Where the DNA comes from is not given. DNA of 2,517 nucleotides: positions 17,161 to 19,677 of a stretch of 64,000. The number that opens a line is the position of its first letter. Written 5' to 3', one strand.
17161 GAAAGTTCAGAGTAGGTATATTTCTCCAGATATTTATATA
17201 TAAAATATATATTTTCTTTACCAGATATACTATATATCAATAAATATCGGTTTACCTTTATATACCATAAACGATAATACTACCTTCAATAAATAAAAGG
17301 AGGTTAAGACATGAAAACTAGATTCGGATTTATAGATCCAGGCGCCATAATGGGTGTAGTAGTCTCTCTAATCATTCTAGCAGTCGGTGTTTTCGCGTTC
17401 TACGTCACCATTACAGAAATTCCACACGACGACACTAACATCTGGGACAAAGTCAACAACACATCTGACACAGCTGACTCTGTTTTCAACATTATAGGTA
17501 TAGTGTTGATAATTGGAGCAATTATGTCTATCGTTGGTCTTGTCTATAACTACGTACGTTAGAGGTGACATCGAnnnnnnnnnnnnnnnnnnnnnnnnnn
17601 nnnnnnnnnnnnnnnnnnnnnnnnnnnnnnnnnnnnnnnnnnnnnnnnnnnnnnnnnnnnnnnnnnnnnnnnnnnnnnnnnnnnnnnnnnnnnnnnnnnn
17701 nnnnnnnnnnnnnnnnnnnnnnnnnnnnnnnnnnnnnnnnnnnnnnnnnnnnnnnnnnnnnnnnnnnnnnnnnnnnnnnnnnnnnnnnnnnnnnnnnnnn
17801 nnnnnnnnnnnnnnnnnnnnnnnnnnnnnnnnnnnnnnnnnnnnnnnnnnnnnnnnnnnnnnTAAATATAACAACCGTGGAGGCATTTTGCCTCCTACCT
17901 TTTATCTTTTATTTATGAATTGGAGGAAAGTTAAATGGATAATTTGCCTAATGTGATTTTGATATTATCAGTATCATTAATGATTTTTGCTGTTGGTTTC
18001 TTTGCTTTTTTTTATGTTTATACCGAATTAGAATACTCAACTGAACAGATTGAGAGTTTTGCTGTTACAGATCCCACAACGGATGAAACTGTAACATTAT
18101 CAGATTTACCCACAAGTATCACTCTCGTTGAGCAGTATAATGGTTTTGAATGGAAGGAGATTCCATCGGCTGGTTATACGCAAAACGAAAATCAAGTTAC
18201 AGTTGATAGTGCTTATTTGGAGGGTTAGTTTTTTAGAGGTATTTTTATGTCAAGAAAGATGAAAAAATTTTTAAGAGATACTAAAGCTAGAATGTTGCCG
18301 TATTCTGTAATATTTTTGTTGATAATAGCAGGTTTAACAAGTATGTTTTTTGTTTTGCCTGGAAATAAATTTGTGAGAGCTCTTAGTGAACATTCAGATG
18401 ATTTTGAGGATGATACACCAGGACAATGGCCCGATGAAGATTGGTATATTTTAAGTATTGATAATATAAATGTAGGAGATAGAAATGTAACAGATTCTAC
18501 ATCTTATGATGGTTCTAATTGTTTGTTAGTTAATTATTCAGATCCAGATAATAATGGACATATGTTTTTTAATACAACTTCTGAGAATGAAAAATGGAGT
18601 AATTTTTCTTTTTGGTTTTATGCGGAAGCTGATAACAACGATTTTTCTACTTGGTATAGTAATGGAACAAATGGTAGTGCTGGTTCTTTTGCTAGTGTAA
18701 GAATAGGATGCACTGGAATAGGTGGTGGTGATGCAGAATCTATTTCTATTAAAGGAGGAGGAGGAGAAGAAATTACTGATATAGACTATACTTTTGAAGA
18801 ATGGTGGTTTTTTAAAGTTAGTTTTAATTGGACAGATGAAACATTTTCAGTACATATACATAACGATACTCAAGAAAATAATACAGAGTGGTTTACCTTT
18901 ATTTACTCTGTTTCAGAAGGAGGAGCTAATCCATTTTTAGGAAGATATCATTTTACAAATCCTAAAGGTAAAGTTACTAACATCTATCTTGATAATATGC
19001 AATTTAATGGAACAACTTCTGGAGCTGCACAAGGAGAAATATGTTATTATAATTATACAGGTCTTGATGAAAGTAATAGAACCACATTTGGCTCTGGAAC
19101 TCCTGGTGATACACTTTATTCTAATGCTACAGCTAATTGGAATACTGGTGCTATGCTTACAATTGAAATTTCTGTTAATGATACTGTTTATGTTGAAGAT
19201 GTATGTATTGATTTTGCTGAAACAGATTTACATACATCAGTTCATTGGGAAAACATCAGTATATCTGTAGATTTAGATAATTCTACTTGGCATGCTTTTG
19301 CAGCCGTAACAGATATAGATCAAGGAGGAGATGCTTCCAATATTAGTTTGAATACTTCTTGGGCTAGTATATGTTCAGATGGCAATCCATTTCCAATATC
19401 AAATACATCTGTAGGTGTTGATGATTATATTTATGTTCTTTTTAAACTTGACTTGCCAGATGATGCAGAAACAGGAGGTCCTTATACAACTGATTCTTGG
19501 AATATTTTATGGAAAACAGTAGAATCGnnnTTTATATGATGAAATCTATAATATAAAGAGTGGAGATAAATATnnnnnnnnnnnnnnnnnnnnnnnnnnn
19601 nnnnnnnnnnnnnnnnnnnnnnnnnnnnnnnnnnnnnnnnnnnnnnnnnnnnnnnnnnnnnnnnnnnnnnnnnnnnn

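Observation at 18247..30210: Nine back-to-back Sec-exported, sequon-saturated glycoprotein genes with shuffled FN3 modules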

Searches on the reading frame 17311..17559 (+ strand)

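Call 42: search_protein_families(library=phrogs, proteins=[window:17311-17559:+], max_evalue=1)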
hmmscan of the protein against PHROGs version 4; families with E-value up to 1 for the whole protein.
window:17311-17559:+ (83 aa): 2 families
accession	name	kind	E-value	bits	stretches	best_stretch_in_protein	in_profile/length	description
phrog_7486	-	unknown function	0.051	14.5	1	10-34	6-31/53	-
phrog_16261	-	head and packaging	0.29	12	1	16-80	75-145/150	virion structural protein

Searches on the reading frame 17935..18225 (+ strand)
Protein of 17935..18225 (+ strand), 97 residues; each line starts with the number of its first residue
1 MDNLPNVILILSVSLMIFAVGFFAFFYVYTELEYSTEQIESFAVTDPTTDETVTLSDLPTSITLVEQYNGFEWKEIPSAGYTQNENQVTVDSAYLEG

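Call 42: search_protein_families(library=phrogs, proteins=[window:17935-18225:+], max_evalue=1)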
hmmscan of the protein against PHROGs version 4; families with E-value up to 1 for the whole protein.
window:17935-18225:+ (97 aa): 1 family
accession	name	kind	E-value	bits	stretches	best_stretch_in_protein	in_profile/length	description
phrog_22841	-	unknown function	0.37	11.9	1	13-45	6-38/61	-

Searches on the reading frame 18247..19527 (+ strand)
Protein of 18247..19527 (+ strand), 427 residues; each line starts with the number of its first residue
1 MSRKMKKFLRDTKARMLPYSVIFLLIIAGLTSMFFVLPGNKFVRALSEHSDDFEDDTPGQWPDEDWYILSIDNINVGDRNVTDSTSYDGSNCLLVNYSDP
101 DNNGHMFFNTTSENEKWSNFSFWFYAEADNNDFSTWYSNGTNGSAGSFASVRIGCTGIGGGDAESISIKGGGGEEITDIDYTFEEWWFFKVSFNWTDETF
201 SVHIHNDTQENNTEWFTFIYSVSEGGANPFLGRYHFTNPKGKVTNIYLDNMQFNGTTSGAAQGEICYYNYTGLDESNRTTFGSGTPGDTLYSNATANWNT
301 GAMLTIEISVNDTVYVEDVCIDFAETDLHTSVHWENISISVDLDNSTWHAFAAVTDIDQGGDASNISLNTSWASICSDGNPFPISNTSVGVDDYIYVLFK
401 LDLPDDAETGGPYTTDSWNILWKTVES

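Call 5: search_protein_families(library=pfam, proteins=[window:18247-19527:+], max_evalue=0.1)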
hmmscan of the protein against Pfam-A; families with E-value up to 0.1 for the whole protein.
window:18247-19527:+ (427 aa): 1 family
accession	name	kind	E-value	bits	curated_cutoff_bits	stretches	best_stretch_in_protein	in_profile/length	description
PF11138.13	DUF2911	-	0.083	13.2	27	0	276-365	25-103/145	Protein of unknown function (DUF2911)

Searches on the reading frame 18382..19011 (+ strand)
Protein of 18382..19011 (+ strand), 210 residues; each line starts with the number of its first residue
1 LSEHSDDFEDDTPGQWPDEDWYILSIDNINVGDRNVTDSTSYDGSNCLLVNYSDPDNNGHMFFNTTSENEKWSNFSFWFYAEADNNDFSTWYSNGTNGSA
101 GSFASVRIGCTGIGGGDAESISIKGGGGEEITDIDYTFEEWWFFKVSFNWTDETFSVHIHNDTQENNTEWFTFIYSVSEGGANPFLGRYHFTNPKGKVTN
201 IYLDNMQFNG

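Call 93: search_protein_families(library=pfam, proteins=[window:18382-19011:+], max_evalue=1)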
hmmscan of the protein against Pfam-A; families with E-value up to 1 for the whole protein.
seq(210 aa): 1 family
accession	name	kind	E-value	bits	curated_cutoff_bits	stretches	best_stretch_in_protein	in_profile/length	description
PF04862.18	DUF642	-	0.03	14.5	27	0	133-174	110-151/157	Protein of unknown function (DUF642)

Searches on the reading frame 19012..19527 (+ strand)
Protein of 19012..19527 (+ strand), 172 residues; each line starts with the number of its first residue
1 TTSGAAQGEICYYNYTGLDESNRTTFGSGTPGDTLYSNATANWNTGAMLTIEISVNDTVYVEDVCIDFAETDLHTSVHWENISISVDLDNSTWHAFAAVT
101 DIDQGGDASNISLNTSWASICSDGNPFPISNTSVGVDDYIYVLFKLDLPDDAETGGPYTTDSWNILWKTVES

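Call 93: search_protein_families(library=pfam, proteins=[window:19012-19527:+], max_evalue=1)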
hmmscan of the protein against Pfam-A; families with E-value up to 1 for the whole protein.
seq(172 aa): 2 families
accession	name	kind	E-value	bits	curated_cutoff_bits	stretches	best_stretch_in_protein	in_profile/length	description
PF11138.13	DUF2911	-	0.11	12.7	27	1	21-112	25-105/145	Protein of unknown function (DUF2911)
PF03504.19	Chlam_OMP6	-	0.13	13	34.1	1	107-153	8-54/91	Chlamydia cysteine-rich outer membrane protein 6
